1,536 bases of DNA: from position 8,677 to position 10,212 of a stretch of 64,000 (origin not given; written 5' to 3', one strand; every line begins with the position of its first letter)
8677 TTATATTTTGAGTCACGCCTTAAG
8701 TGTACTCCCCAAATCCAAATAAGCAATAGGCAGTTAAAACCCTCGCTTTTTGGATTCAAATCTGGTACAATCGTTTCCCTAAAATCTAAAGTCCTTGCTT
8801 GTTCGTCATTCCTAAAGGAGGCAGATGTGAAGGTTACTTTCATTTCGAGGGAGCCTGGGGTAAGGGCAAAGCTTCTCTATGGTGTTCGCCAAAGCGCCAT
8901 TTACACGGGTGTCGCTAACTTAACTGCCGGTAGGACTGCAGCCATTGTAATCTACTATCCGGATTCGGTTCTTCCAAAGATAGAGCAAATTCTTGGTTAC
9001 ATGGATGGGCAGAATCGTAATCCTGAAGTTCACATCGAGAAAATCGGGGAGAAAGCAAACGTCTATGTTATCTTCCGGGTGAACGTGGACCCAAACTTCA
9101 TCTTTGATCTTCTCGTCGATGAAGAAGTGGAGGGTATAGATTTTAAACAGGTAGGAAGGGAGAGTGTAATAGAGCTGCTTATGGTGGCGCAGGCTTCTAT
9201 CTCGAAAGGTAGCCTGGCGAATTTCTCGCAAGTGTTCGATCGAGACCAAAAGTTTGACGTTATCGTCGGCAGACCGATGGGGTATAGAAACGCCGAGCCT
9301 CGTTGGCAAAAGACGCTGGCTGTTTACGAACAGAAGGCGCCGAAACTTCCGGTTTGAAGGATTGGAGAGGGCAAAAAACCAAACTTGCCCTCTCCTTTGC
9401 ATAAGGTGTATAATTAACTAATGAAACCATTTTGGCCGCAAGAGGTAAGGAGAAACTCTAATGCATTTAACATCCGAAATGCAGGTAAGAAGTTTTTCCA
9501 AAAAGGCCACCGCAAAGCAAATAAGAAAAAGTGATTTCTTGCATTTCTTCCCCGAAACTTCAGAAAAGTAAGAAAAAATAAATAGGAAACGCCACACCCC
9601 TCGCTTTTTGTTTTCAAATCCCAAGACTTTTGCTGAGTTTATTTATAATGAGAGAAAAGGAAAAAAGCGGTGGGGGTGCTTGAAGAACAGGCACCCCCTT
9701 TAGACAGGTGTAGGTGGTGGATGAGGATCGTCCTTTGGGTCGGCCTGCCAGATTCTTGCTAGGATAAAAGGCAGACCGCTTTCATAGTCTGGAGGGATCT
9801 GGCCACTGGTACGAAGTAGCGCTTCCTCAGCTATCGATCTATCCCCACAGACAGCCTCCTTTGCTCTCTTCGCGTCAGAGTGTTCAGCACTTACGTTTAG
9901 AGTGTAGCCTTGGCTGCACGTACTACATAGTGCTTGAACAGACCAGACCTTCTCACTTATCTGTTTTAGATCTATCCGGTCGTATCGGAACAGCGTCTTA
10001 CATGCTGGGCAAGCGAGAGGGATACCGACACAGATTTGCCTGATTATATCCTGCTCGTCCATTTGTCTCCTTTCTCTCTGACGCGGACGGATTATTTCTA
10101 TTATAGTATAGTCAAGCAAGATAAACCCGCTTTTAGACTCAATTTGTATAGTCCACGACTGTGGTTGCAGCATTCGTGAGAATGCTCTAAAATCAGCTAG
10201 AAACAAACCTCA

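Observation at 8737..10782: Shared upstream module with a compensatory-mutation hairpin in front of three different genes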

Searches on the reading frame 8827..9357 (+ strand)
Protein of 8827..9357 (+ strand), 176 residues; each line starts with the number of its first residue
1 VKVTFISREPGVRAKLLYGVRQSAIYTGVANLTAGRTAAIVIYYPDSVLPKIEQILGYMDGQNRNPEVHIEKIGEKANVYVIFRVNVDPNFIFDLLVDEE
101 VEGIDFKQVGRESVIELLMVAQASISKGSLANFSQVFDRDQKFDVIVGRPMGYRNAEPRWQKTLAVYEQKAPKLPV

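Call 11: search_protein_families(library=pfam, proteins=[window:8827-9357:+], max_evalue=0.01)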
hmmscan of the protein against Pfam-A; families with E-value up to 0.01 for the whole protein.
window:8827-9357:+ (176 aa): 0 families

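Call 71: find_homologous_proteins(query=window:8827-9357:+, max_evalue=0.00001)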
Query window:8827-9357:+ (176 aa): 1 proteins with E <= 0.00001 among 30 candidates.
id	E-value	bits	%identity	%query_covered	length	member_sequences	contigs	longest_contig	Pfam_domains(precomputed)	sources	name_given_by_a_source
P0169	3.5e-109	380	99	100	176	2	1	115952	-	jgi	-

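Call 83: search_protein_families(library=ncbifam, proteins=[window:8827-9357:+], max_evalue=0.1)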
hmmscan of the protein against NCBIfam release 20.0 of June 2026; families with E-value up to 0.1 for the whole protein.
window:8827-9357:+ (176 aa): 1 family
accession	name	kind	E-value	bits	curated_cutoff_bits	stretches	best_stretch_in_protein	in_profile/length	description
NF049993.1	slr1911_CcmS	equivalog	0.017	15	125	1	48-95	71-118/138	beta-carboxysome assembly chaperone CcmS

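Call 84: search_protein_families(library=padloc, proteins=[window:8827-9357:+], max_evalue=0.01)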
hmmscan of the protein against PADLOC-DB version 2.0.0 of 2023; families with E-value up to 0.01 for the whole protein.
window:8827-9357:+ (176 aa): 0 families

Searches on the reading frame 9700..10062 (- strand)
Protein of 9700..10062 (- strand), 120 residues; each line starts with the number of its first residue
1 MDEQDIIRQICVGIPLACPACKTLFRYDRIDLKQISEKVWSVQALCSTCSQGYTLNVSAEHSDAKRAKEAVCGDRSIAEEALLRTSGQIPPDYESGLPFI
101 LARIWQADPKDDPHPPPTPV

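Call 83: search_protein_families(library=ncbifam, proteins=[window:9700-10062:-], max_evalue=0.1)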
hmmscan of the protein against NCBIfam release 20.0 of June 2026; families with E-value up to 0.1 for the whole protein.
window:9700-10062:- (120 aa): 3 families
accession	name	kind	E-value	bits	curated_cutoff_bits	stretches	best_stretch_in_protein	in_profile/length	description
NF038384.1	zinc_YnfU_fam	subfamily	0.011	15.3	36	1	12-27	35-50/52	YnfU family zinc-binding protein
TIGR04104.1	cxxc_20_cxxc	subfamily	0.055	13.8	45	1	18-57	3-39/93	TIGR04104 family putative zinc finger protein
NF041197.2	CxxC_Se_CxxC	equivalog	0.096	12.9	40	0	8-28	11-31/53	dual CXXC motif small (seleno)protein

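Call 84: search_protein_families(library=padloc, proteins=[window:9700-10062:-], max_evalue=0.01)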
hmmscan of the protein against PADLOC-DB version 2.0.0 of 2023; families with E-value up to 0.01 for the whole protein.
window:9700-10062:- (120 aa): 0 families

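Call 87: search_protein_representatives(protein=window:9700-10062:-)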
Query: 120 residues. Proteins with E-value up to 0.001 (for the whole library): 8; up to 1e-10: 5; up to 1e-30: 1. The best 8 are listed.
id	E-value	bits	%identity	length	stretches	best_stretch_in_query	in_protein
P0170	1.2e-43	164.3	61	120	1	1-116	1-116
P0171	5.6e-30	120.2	47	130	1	2-120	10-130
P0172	2.7e-19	85.7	38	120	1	4-117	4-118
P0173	6.7e-18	81.2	37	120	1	1-118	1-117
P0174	5.3e-17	78.3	33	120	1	4-117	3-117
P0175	1.9e-09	53.9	33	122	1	2-112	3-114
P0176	2.8e-05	40.4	36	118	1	4-102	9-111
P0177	7.4e-05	39.0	37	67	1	54-113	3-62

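Call 92: predict_structure(alignment_id=A8)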
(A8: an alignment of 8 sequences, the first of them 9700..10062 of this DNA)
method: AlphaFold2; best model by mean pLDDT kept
length: 120 residues; sequences in the alignment: 8
mean_pLDDT: 81.6   pTM: 0.60
mean pLDDT of the five models: 81.6, 80.7, 77.6, 74.0, 72.5
residues with pLDDT >= 90: 31; 70-90: 69; 50-70: 20; < 50: 0
segments of 3 or more residues with pLDDT < 50: none
pLDDT, mean of each block of 10 residues (from residue 1): 84 87 85 89 90 90 92 89 78 76 62 56
secondary structure, 60 per line:
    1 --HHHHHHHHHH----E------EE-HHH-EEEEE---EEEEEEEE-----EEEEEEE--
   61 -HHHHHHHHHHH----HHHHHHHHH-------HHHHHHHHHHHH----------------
elements in order: H3-12 E31-35 E39-46 E52-58 H62-72 H77-85 H93-104

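Call 94: fold_search(model_id=the predicted structure, library=pdb)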
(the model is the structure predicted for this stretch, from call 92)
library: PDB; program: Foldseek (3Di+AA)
matches with E <= 10: 906; with E <= 0.001: 0
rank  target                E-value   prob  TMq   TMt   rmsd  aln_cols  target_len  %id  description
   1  9gex_A                1.1e-01  0.97  0.30  0.24   2.5        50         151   20  Escherichia coli NrdR with unocuppied outer nucleotide-binding site (released 2026-02-18)
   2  9a6n_B                1.3e-01  0.89  0.27  0.22   4.0        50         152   16  Integrative model of SOJ-NRDR by crosslinking MS and deep learning (released 2024-09-18)
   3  8gbk_A                1.3e-01  0.72  0.29  0.35   8.7        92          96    9  Dri1 hemoprotein variant H79A-R90A with a zinc-mirror heme site (released 2024-04-24)
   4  7p37_A                1.7e-01  0.98  0.30  0.24   2.1        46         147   20  Streptomyces coelicolor ATP-loaded NrdR (released 2022-05-11)
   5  9fxk_G                1.7e-01  0.97  0.31  0.25   2.1        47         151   23  Transcription repressor NrdR from E. coli, AMPPNP/ATP-bound state (released 2025-03-19)
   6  4c2m_X                1.8e-01  0.95  0.28  0.29   2.7        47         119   19  Structure of RNA polymerase I at 2.8 A resolution (released 2013-10-23)
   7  4c2m_I                1.8e-01  0.95  0.28  0.28   2.7        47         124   19  Structure of RNA polymerase I at 2.8 A resolution (released 2013-10-23)
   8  8gbk_E                2.5e-01  0.60  0.32  0.38  10.5        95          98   10  Dri1 hemoprotein variant H79A-R90A with a zinc-mirror heme site (released 2024-04-24)
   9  6i3r_MODEL_1_A        2.8e-01  0.14  0.20  0.11  16.8       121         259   13  Structure, dynamics and roX2-lncRNA binding of tandem double-stranded RNA binding domains dsRBD1/2 of Drosophi (released 2019-02-20)
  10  7obb_I                3.6e-01  0.82  0.27  0.31   2.9        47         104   13  Cryo-EM structure of human RNA Polymerase I Open Complex (released 2021-12-08)
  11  9kby_A                3.6e-01  0.11  0.18  0.04  10.9        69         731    6  Cryo-EM structure of DCL4-Hairpin RNA complex (released 2026-02-18)
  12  8gdw_AAA              3.8e-01  0.44  0.24  0.28   8.9        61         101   15  Crystal structure of Domain Related to Iron (DRI) from cyanobacteria (released 2024-03-13)
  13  4wv7_A                3.8e-01  0.16  0.19  0.16   9.3        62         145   11  HEAT SHOCK PROTEIN 70 SUBSTRATE BINDING DOMAIN WITH COVALENTLY LINKED NOVOLACTONE (released 2015-01-14)
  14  5uxa                  4.1e-01  0.63  0.30  0.14   8.0        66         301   14  Crystal structure of macrolide 2'-phosphotransferase MphB from Escherichia coli (released 2017-06-28)
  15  9xps_6                4.3e-01  0.25  0.24  0.14  15.2        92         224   13  The neck structure of the Phage Phikz (released 2026-02-11)
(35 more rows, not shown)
